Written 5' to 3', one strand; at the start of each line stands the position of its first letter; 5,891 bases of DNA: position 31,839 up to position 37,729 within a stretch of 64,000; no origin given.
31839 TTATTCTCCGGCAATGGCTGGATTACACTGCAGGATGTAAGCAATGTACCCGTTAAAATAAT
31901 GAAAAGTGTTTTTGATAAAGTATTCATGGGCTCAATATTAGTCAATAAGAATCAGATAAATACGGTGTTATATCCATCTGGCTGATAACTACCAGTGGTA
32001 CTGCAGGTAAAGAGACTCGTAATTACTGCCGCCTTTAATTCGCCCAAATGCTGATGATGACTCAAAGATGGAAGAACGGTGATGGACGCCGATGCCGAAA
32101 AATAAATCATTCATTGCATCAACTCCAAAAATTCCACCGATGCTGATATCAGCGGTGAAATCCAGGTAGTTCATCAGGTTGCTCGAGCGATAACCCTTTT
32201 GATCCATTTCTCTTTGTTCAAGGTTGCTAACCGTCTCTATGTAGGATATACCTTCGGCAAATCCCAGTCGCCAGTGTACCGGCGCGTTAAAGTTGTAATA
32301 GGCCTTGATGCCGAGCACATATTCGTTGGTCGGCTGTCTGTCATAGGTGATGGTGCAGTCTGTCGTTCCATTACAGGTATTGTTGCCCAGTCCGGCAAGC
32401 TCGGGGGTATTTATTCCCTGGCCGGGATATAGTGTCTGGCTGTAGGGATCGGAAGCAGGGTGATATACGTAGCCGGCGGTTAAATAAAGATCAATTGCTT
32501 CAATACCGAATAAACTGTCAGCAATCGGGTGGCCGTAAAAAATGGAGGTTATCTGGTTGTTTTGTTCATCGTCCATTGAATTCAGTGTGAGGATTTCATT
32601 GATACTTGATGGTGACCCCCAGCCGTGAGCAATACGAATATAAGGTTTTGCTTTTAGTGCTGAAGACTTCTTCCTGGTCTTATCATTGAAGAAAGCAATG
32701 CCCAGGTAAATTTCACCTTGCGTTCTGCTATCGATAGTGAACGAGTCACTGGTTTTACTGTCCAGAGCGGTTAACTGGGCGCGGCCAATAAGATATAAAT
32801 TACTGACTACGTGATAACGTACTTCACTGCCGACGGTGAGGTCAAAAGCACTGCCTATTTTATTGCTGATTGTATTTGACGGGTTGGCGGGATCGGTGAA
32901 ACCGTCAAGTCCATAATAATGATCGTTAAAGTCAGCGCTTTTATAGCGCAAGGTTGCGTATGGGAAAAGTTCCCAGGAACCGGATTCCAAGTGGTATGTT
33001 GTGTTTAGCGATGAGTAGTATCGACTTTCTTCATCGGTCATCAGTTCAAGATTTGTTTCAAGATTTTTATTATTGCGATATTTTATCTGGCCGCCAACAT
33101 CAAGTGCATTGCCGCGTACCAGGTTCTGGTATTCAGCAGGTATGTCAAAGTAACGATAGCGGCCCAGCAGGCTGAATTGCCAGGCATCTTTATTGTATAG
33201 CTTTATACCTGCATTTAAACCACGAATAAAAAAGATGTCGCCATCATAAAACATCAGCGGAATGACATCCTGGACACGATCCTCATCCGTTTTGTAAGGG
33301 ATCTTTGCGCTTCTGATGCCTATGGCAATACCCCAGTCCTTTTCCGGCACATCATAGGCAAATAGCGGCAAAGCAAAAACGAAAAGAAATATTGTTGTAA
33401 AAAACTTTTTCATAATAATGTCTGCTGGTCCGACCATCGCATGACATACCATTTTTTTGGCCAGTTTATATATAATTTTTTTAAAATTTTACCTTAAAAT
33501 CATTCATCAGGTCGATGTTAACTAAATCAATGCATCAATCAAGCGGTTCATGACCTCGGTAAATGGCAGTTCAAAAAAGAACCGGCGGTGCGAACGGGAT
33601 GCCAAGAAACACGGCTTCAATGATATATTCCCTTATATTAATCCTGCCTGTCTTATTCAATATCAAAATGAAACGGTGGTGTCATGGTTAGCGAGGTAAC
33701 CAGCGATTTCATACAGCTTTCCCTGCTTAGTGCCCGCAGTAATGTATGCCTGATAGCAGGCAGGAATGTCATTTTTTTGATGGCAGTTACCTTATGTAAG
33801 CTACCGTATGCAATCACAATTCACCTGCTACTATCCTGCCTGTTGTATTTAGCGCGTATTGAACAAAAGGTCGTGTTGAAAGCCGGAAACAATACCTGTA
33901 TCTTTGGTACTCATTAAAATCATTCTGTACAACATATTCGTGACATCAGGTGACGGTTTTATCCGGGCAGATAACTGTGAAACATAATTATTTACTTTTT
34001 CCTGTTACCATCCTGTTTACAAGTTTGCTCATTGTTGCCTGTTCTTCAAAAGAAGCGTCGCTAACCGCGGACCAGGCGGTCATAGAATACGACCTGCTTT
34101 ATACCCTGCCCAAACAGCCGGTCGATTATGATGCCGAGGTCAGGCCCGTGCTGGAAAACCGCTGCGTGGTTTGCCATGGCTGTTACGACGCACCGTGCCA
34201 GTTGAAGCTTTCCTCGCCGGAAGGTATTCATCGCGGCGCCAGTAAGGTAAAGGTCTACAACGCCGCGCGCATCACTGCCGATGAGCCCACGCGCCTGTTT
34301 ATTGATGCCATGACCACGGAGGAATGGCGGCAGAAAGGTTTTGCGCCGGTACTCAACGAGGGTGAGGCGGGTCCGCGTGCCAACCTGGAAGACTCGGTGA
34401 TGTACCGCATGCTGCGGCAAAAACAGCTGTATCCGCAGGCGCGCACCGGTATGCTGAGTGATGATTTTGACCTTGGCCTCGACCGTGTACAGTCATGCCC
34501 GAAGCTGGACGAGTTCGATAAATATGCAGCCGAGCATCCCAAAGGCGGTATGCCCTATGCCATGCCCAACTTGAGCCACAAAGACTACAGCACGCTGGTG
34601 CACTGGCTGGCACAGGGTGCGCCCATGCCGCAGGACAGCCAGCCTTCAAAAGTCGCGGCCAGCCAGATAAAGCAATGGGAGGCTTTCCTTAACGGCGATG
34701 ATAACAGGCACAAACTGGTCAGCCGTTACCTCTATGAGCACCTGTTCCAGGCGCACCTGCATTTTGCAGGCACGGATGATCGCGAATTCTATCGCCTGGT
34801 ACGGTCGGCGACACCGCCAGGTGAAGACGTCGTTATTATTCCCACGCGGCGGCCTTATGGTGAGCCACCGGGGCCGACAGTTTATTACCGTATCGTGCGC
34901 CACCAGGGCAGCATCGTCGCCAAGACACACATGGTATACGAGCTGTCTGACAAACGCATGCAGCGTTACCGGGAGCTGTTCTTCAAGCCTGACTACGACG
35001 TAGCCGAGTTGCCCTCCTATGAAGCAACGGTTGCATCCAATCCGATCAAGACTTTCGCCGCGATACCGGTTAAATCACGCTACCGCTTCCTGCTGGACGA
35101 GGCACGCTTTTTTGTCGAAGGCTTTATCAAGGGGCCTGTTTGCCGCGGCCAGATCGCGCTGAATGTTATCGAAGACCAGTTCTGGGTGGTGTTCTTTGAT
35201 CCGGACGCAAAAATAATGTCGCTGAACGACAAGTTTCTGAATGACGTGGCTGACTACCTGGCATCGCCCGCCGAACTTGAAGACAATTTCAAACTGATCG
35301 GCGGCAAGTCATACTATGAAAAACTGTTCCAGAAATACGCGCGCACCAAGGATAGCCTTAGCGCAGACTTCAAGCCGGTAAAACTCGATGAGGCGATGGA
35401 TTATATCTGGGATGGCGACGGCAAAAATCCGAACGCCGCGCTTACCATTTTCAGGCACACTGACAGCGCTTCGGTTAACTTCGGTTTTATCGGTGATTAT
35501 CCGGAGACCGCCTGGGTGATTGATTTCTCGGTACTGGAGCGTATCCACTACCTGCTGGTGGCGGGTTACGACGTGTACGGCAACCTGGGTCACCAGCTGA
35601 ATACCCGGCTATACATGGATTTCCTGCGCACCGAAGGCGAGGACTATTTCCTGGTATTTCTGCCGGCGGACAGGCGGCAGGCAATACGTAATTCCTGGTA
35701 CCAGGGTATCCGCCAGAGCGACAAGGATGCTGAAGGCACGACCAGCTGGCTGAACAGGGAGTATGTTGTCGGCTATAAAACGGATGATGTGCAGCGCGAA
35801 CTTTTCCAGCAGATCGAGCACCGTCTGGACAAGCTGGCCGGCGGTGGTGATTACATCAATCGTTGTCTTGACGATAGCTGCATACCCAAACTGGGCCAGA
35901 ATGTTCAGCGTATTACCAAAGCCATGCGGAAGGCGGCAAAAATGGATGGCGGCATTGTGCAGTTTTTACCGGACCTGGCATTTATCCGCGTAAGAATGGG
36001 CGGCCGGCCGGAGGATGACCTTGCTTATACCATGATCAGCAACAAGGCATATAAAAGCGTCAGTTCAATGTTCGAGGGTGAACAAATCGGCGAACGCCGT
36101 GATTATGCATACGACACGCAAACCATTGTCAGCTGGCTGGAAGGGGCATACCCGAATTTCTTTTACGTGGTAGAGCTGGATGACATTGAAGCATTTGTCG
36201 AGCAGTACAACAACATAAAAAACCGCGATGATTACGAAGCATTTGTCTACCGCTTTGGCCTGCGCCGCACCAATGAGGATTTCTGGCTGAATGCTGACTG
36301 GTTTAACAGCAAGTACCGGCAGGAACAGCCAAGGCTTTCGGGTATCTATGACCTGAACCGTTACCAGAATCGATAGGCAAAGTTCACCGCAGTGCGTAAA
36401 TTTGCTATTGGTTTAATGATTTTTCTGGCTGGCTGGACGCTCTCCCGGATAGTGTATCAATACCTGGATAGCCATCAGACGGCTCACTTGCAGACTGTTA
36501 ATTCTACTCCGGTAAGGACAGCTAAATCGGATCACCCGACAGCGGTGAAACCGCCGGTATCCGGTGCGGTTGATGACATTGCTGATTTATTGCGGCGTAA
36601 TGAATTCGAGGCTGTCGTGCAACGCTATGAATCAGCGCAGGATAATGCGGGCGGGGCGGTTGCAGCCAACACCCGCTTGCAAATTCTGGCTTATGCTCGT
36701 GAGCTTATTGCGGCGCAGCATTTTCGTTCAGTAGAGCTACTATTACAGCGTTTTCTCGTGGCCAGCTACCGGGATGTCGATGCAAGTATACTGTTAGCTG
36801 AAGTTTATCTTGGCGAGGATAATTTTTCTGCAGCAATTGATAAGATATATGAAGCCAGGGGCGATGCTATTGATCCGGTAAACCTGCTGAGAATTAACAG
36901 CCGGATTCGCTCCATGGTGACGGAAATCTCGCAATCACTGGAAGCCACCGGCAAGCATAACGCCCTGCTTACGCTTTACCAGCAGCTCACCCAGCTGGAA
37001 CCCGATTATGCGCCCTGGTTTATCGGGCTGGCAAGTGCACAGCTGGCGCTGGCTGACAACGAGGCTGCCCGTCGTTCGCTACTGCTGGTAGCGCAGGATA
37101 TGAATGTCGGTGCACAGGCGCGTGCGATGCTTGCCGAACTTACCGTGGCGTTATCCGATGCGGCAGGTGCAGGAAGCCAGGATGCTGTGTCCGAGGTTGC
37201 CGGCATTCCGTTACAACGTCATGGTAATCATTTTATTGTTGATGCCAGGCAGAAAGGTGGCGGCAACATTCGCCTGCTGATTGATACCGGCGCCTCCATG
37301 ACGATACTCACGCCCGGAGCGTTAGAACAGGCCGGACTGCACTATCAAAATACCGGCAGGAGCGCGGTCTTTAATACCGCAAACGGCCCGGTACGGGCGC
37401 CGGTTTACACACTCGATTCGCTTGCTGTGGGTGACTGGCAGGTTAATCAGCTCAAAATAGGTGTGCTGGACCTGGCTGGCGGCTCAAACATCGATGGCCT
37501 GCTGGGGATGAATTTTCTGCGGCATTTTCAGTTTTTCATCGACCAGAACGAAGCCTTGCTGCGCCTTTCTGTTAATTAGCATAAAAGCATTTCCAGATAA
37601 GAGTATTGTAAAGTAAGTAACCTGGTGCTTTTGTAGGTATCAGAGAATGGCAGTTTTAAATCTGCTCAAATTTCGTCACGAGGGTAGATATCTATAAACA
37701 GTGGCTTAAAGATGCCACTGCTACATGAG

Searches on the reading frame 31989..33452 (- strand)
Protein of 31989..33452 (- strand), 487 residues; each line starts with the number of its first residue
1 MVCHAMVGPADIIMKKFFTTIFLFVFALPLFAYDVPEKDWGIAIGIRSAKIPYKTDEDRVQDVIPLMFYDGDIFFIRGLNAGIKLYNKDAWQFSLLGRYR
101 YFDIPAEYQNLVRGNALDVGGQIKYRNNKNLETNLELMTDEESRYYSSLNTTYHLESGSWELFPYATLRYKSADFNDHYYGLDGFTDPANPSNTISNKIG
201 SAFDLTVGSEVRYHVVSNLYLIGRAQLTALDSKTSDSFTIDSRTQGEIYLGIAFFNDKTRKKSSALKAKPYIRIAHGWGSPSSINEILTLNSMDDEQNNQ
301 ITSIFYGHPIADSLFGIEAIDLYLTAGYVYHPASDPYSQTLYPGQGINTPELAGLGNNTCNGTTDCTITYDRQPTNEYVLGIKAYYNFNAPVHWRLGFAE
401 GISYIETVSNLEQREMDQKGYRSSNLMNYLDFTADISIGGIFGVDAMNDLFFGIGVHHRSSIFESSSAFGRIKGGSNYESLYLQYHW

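Call 22: search_protein_families(library=pfam, proteins=[window:31989-33452:-], max_evalue=0.001)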
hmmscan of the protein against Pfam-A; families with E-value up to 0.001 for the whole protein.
window:31989-33452:- (487 aa): 1 family
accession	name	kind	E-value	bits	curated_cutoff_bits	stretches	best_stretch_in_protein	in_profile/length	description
PF06629.18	MipA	-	1.6e-19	71.4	24.2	1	44-253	3-218/221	MltA-interacting protein MipA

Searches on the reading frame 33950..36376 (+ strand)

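Call 22: search_protein_families(library=pfam, proteins=[window:33950-36376:+], max_evalue=0.001)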
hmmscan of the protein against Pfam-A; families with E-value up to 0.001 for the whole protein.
window:33950-36376:+ (808 aa): 1 family
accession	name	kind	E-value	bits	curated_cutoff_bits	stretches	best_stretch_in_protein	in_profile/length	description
PF06934.16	CTI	-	1.6e-257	857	25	1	112-807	2-692/692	Fatty acid cis/trans isomerase (CTI)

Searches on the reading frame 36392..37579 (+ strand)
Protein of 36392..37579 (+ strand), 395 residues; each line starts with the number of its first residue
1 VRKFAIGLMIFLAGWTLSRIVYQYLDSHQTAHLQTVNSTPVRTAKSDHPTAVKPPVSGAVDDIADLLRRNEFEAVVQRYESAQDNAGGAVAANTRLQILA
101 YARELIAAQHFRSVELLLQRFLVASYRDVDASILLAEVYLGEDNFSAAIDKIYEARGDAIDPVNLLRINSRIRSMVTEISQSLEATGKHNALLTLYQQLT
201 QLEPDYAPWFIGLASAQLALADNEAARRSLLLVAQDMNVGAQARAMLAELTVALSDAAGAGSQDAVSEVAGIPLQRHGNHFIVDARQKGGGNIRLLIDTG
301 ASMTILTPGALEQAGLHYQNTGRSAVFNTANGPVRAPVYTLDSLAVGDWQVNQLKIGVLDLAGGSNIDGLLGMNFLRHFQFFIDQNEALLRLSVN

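Call 22: search_protein_families(library=pfam, proteins=[window:36392-37579:+], max_evalue=0.001)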
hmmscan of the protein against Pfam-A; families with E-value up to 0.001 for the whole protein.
window:36392-37579:+ (395 aa): 2 families
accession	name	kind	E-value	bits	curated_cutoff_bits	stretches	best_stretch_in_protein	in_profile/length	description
PF13650.11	Asp_protease_2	-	3.2e-19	69.9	24.3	1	290-375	7-90/90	Aspartyl protease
PF13975.11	gag-asp_proteas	-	6.9e-19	68.7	28.2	1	290-378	7-92/92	gag-polyprotein putative aspartyl protease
